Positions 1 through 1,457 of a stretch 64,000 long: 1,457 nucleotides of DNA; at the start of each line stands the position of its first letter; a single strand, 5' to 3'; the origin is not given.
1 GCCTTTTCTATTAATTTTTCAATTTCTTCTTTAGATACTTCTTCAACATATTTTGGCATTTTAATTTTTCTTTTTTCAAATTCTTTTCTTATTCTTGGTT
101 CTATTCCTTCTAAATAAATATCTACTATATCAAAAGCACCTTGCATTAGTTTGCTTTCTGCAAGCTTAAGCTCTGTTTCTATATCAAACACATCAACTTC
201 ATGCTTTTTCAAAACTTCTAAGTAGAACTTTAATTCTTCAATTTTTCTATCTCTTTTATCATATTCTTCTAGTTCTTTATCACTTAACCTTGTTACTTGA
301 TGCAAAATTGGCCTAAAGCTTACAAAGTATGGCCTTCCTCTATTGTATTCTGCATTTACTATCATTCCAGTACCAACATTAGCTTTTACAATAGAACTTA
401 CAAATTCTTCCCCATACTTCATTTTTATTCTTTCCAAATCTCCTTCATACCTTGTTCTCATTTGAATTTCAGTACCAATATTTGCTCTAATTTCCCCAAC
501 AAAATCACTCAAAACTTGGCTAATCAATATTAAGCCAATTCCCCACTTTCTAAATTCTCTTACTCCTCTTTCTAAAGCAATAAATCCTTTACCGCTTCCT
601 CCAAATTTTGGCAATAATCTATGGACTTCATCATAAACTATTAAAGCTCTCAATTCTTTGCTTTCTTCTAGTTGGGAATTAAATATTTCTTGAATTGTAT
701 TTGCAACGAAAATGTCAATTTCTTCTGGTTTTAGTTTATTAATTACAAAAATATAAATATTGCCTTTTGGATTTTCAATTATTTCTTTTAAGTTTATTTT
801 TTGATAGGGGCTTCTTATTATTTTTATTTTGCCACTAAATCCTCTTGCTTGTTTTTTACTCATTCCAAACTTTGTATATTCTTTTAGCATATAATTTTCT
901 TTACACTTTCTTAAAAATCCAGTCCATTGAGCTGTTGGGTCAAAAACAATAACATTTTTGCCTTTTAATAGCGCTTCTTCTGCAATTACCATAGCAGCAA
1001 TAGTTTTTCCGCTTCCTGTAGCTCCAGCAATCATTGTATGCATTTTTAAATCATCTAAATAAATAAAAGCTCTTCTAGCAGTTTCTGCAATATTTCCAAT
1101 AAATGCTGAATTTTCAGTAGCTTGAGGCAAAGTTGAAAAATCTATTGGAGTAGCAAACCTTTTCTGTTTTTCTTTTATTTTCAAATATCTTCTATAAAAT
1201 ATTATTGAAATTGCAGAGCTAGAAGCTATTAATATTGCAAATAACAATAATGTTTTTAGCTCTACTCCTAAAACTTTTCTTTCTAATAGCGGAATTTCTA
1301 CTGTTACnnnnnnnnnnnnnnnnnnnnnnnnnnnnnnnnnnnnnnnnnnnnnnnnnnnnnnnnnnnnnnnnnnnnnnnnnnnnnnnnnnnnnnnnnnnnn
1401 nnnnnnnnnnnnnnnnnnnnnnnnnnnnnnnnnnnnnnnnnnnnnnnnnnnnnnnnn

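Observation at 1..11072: Giant (>3,689 codons in the window, continuing beyond it) surface protein with a C-terminal TM helix and a cytoplasmic HerA/FtsK-like ATPase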

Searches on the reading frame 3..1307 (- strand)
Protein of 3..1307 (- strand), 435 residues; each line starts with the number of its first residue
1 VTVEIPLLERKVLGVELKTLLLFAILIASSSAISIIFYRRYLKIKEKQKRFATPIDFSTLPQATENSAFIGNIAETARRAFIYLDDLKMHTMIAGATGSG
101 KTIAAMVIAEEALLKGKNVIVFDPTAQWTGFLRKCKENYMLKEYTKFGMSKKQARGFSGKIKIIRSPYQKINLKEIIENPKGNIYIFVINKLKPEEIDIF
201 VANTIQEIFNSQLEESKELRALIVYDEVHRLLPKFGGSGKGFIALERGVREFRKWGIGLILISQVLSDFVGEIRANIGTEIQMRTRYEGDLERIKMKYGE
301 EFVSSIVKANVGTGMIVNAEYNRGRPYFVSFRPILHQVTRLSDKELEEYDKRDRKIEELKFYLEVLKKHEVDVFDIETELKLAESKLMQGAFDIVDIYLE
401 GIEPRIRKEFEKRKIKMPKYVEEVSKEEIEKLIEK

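Call 9: search_protein_families(library=ncbifam, proteins=[window:3-1307:-], max_evalue=0.1)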
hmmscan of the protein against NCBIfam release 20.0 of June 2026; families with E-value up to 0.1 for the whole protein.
window:3-1307:- (435 aa): 24 families
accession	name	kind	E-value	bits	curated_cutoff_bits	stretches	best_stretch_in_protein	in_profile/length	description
NF053655.1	CedD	equivalog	3.8e-13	49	600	2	78-132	211-265/527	DNA-translocating ATPase CedD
NF045975.1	VirB4_plasma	equivalog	4.7e-09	34.5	590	2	91-138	518-565/894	Mbov_0397 family ICE element conjugal transfer ATPase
NF033849.1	ser_rich_anae_1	subfamily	1.4e-07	29.3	650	1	87-132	758-810/1163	serine-rich protein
TIGR01587.1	cas3_core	equivalog_domain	2.3e-07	30.2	102.45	1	91-286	2-185/358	CRISPR-associated helicase Cas3'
TIGR03743.1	SXT_TraD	subfamily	3.8e-07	28.9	366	1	68-124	155-211/636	conjugative transfer system coupling protein TraD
NF040937.1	HerA_Thermprot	equivalog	4.4e-07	28.7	800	1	175-267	299-396/487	DNA double-strand break repair helicase HerA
TIGR02746.1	TraC-F-type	equivalog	1.2e-06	26.8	567.05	1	209-274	630-693/800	type IV secretion system protein TraC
NF042943.1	HerA_antiphage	equivalog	3.1e-06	26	800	1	205-295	416-512/566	anti-phage-associated helicase HerA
NF042944.1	HerA_antiphage_2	equivalog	2.3e-05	23.4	850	1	201-286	409-496/576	anti-phage-associated helicase HerA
NF004072.0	PRK05580.2-4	equivalog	8.1e-05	21.1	1030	1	62-125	111-174/648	primosomal protein N'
NF041447.1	TrbC_conju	equivalog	0.0004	18.9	800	1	75-128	116-169/685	F-type conjugative transfer protein TrbC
NF040819.1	helicase_HerA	equivalog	0.0008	18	970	1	221-293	404-475/561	DNA double-strand break repair helicase HerA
TIGR02759.1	TraD_Ftype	equivalog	0.00081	18.3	521.35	1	28-128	110-216/566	type IV conjugative transfer system coupling protein TraD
TIGR03754.1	conj_TOL_TraD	equivalog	0.003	16.1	647.55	1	70-126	162-218/643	type IV conjugative transfer system coupling protein TraD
NF005304.0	PRK06835.1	equivalog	0.0054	15.9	215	1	67-127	162-221/330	ATP-binding protein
TIGR00929.1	VirB4_CagE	subfamily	0.0074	14.5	643.1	1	88-147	437-498/792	VirB4 family type IV secretion/conjugal transfer ATPase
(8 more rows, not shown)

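Call 10: find_homologous_proteins(query=window:3-1307:-)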
Query window:3-1307:- (435 aa): 521 proteins with E <= 0.001 among 8000 candidates; the best 120 are listed.
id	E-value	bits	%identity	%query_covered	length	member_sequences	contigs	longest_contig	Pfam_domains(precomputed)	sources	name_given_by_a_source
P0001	2.8e-213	726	76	100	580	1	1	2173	PF00270.36,PF01935.24,PF05872.19,PF04851.22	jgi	jgi:hypothetical protein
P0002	7.0e-153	528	70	79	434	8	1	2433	PF01935.24,PF05872.19,PF04851.22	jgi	jgi:hypothetical protein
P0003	2.3e-150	519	56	95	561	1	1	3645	PF10412.16,PF01935.24,PF05872.19,PF02534.21,PF01580.25,PF04851.22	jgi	jgi:hypothetical protein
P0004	6.5e-149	514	56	100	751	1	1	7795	PF10412.16,PF00270.36,PF01935.24,PF05872.19,PF01580.25,PF04851.22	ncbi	ncbi:MAG: DUF87 domain-containing protein, partial [archaeon]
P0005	5.3e-146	505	55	100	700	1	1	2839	PF01935.24,PF05872.19,PF04851.22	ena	-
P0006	1.2e-145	504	55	99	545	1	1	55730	PF10412.16,PF01935.24,PF05872.19,PF12846.14,PF04851.22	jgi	jgi:hypothetical protein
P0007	1.4e-145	503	54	100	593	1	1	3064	PF10412.16,PF01935.24,PF05872.19,PF12846.14,PF04851.22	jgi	-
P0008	1.6e-145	503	57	93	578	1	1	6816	PF00270.36,PF01935.24,PF05872.19,PF04851.22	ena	-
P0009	4.2e-145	502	57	90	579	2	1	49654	PF00270.36,PF01935.24,PF05872.19,PF12846.14,PF04851.22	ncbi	-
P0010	8.1e-145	501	56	95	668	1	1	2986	PF01935.24,PF05872.19,PF12846.14,PF04851.22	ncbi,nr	ncbi:MAG: DUF87 domain-containing protein, partial [Candidatus Aenigmarchaeota archaeon]|nr:DUF87 do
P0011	1.2e-144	500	54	100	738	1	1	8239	PF10412.16,PF00270.36,PF01935.24,PF05872.19,PF01580.25,PF04851.22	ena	-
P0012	4.3e-144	499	61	90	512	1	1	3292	PF10412.16,PF01935.24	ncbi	ncbi:MAG: DUF87 domain-containing protein, partial [Candidatus Pacearchaeota archaeon]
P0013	5.1e-144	498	57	95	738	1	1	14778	PF10412.16,PF01935.24,PF05872.19,PF04851.22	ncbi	-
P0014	1.5e-143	497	53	100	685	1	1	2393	PF10412.16,PF01935.24,PF12846.14,PF04851.22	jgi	jgi:hypothetical protein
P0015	1.6e-143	497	55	96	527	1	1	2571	PF00270.36,PF01935.24,PF05872.19,PF04851.22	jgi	jgi:hypothetical protein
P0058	4.6e-130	452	52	94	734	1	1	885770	PF01935.24,PF05872.19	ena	-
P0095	5.0e-126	439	50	93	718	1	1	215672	PF01935.24,PF05872.19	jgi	jgi:hypothetical protein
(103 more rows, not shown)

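Call 14: find_encoding_contigs(protein=P0001, flank=10000, max_places=3)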
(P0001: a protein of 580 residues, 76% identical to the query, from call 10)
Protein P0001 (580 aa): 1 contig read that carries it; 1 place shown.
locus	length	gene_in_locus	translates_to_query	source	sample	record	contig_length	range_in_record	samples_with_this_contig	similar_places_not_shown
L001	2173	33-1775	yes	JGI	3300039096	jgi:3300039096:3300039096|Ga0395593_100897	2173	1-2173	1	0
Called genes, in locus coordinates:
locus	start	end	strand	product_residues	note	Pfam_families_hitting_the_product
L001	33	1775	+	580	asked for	PF00270:DEAD (faint), PF01935:DUF87, PF04851:ResIII, PF05872:HerA_C (faint)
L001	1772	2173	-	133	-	?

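Call 15: find_encoding_contigs(protein=P0058, flank=10000, max_places=2)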
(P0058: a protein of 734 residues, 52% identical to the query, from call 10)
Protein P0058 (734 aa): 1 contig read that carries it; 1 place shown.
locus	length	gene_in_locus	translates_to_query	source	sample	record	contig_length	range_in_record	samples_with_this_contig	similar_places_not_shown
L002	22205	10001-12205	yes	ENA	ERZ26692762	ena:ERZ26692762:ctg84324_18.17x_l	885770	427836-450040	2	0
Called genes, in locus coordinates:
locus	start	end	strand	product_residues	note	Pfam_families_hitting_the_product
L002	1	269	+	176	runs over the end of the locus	-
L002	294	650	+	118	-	PF09685:MamF_MmsF (weak)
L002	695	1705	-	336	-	-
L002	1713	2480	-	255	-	-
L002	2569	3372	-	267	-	-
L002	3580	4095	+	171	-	-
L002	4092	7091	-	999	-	PF00801:PKD (weak), PF18911:PKD_4 (weak)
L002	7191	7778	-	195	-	-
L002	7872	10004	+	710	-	-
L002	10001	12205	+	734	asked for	PF01935:DUF87, PF05872:HerA_C (faint)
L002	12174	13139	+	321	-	-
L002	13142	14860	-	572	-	-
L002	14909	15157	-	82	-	-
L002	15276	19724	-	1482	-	PF13517:FG-GAP_3, PF12256:TcdB_toxin_midN, PF05593:RHS_repeat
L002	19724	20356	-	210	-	-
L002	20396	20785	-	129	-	-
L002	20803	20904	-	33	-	-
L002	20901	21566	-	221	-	-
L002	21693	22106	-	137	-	PF25023:TEN_YD-shell (weak)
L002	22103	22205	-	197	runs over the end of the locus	PF02985:HEAT (faint), PF13646:HEAT_2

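Call 16: find_encoding_contigs(protein=P0095, flank=10000, max_places=2)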
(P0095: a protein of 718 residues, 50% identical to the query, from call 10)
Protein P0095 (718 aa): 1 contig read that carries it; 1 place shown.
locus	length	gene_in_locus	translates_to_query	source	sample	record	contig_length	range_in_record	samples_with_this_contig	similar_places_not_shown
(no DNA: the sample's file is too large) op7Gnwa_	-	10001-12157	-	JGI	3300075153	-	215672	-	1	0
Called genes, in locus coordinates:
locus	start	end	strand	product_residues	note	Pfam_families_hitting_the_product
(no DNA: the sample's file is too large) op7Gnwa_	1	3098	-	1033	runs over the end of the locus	-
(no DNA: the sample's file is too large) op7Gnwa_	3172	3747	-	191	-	-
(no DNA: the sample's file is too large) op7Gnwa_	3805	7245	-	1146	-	-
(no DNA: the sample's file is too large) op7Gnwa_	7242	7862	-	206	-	-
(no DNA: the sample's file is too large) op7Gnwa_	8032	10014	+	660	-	-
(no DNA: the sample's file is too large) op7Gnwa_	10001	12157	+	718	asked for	PF01935:DUF87, PF05872:HerA_C (weak)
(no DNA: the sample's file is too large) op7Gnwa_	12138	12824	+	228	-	-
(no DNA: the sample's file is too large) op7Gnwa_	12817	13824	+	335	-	-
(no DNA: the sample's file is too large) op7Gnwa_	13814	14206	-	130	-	-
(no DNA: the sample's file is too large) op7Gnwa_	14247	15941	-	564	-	-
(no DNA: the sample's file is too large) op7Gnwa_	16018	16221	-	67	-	-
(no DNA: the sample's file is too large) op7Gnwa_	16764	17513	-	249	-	-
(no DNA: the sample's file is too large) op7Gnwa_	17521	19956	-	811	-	PF04096:Nucleoporin2 (faint)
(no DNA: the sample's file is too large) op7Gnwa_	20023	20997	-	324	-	-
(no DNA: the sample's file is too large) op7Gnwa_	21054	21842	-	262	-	-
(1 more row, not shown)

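Call 19: search_protein_families(library=pfam, proteins=[L002:7872-10001:+, L002:12174-13136:+, L002:13145-14860:-, L002:7194-7778:-], max_evalue=0.1)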
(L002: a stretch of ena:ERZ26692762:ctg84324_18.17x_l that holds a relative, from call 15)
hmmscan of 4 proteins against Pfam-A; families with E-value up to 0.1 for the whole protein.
L002:7872-10001:+ (710 aa): 3 families
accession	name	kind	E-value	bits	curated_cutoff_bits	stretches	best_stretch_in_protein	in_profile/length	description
PF17963.7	Big_9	-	0.00056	21.2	23.6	1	52-129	12-89/89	Bacterial Ig domain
PF15780.11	ASH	-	0.03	15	27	0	363-417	32-84/98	Abnormal spindle-like microcephaly-assoc'd, ASPM-SPD-2-Hydin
PF17766.7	fn3_6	-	0.031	14.9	26.4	0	299-373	24-99/99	Fibronectin type-III domain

L002:12174-13136:+ (321 aa): 1 family
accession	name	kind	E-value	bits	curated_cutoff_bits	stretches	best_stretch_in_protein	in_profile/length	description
PF05400.18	FliT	-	0.023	15.9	29.5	0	151-195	2-46/85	Flagellar protein FliT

L002:13145-14860:- (572 aa): 0 families

L002:7194-7778:- (195 aa): 1 family
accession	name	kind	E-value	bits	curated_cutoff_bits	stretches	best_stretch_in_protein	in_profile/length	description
PF20990.2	DUF2207_C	-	0.031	14.4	33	1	89-189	94-184/247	Predicted membrane protein (DUF2207) C-terminal domain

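Call 21: search_solved_structures(query=window:3-1100:-, max_evalue=1, show_alignments=2)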
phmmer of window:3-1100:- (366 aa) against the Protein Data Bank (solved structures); distinct sequences matched with E-value up to 1: 15.
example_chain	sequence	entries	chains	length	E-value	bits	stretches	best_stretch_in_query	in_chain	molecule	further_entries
8wiv_A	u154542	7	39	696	2.1e-06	30.2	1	141-226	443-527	Helicase HerA central domain-containing protein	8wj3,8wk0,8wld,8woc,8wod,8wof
8xau_A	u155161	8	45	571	2.7e-05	26.5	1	143-226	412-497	ATP-binding protein | HerA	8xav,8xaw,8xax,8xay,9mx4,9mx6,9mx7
9c1m_M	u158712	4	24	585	5.2e-05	25.6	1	142-226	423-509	ATP-binding protein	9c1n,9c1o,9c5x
4d2i_A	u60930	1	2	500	0.00042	22.6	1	105-200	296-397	HERA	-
9x1l_A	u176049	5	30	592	0.00079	21.7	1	152-246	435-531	DNA helicase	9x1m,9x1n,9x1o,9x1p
6sz9_A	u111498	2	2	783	0.0014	20.9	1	2-54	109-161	IcmO (DotL)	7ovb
11kk_A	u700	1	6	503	0.0019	20.5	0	18-64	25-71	HerA like helicase YjgR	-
8ziq_M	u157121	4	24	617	0.002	20.4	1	150-215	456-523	HerA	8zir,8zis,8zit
1gl6_A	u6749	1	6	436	0.052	15.8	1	19-61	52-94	ATPASE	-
1e9r_A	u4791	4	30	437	0.053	15.8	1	19-61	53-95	CONJUGAL TRANSFER PROTEIN TRWB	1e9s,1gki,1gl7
4ag5_A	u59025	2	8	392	0.12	14.6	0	24-65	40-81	TYPE IV SECRETORY PATHWAY VIRB4 COMPONENTS-LIKE PROTEIN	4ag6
4gkl_A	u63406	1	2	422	0.8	11.9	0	150-223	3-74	Alpha-amylase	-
4jmr_A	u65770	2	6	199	0.87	11.7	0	244-304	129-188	Gag protein | Gag polyprotein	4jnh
9wm0_A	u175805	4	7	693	0.96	11.6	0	17-57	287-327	ATP-dependent DNA helicase RecG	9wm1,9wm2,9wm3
8j4u_M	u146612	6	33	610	0.99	11.6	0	146-232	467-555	Nucleoside triphosphate hydrolase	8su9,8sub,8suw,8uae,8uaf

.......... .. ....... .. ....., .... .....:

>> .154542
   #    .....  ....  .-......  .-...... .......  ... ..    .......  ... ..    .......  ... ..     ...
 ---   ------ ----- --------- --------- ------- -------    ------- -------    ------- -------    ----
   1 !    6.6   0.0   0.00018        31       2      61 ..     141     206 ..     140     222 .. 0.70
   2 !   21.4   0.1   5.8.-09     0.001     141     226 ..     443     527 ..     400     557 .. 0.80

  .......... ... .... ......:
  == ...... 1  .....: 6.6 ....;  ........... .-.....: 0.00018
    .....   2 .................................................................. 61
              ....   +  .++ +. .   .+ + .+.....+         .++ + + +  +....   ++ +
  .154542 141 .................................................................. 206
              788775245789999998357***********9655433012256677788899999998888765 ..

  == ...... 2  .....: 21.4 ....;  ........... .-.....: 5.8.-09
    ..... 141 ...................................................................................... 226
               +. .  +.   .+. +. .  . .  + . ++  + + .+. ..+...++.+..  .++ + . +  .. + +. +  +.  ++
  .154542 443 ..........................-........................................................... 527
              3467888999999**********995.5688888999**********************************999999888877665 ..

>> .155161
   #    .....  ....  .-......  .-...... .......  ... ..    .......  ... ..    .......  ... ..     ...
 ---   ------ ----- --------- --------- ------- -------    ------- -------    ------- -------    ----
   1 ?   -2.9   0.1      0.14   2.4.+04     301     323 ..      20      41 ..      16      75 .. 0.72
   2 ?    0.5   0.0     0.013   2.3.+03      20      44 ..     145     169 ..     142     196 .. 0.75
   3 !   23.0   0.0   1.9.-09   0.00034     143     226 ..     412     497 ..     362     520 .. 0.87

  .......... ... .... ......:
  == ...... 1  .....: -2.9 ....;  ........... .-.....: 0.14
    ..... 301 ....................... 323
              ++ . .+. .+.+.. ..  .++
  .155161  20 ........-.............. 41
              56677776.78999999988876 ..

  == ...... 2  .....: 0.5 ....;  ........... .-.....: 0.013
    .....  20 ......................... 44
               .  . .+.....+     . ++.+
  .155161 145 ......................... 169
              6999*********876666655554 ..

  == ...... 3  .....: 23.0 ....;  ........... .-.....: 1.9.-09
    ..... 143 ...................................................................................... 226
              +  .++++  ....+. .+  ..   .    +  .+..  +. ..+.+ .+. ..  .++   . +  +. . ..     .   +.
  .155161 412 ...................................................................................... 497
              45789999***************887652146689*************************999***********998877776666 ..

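Call 37: find_encoding_contigs(protein=P0011, flank=10000, max_places=2)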
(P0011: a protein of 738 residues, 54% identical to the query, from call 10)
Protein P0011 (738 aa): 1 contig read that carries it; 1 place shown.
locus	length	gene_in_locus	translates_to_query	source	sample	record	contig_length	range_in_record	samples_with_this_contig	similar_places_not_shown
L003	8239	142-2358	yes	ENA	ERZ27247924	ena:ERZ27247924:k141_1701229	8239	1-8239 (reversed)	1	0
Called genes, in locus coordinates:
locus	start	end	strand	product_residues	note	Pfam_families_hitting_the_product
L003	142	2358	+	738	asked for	PF00270:DEAD (faint), PF01580:FtsK_SpoIIIE (faint), PF01935:DUF87, PF04851:ResIII (weak), PF05872:HerA_C (faint), PF10412:TrwB_AAD_bind (weak)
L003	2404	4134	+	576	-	-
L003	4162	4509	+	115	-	-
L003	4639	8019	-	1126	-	PF06848:Disaggr_repeat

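Call 38: find_encoding_contigs(protein=P0004, flank=10000, max_places=2)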
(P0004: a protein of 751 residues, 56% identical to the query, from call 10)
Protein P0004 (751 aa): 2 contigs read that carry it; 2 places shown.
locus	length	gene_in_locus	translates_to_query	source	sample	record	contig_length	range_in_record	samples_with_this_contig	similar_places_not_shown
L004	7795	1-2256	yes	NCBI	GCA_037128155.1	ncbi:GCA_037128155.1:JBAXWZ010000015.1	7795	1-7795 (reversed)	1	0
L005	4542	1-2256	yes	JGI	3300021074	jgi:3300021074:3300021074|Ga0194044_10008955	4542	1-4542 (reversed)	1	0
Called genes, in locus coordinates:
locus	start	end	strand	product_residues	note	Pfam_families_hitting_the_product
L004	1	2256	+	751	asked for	PF00270:DEAD (faint), PF01580:FtsK_SpoIIIE (faint), PF01935:DUF87, PF04851:ResIII (weak), PF05872:HerA_C (faint), PF10412:TrwB_AAD_bind (weak)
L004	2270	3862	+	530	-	-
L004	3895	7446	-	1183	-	PF00688:TGFb_propeptide (faint), PF06848:Disaggr_repeat, PF24517:CBM96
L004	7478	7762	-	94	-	-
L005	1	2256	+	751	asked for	PF00270:DEAD (faint), PF01580:FtsK_SpoIIIE (faint), PF01935:DUF87, PF04851:ResIII (weak), PF05872:HerA_C (faint), PF10412:TrwB_AAD_bind (weak)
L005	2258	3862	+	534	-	-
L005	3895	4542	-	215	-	?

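Call 41: search_protein_families(library=pfam, proteins=[L003:2404-4131:+, L004:2270-3859:+, L003:4162-4506:+], max_evalue=0.1)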
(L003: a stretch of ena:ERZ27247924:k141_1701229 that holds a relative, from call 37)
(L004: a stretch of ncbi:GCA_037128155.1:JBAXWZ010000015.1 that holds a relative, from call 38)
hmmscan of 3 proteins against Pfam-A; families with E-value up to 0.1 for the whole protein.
L003:2404-4131:+ (576 aa): 2 families
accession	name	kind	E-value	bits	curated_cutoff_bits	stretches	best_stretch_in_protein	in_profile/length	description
PF13870.11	CCDC113_CCDC96_CC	-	0.0078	16.4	31.6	1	60-165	64-169/177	CCDC113/CCDC96, coiled-coil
PF04048.20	Sec8_N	-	0.033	14.5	26.8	1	244-308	57-116/142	Exocyst complex component Sec8 N-terminal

L004:2270-3859:+ (530 aa): 2 families
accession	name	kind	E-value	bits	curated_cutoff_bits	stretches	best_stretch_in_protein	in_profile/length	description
PF00170.26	bZIP_1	-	0.0057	17.2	27.6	1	70-102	27-59/64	bZIP transcription factor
PF14355.11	Abi_C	-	0.013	16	24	0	320-353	15-48/83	Abortive infection C-terminus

L003:4162-4506:+ (115 aa): 0 families
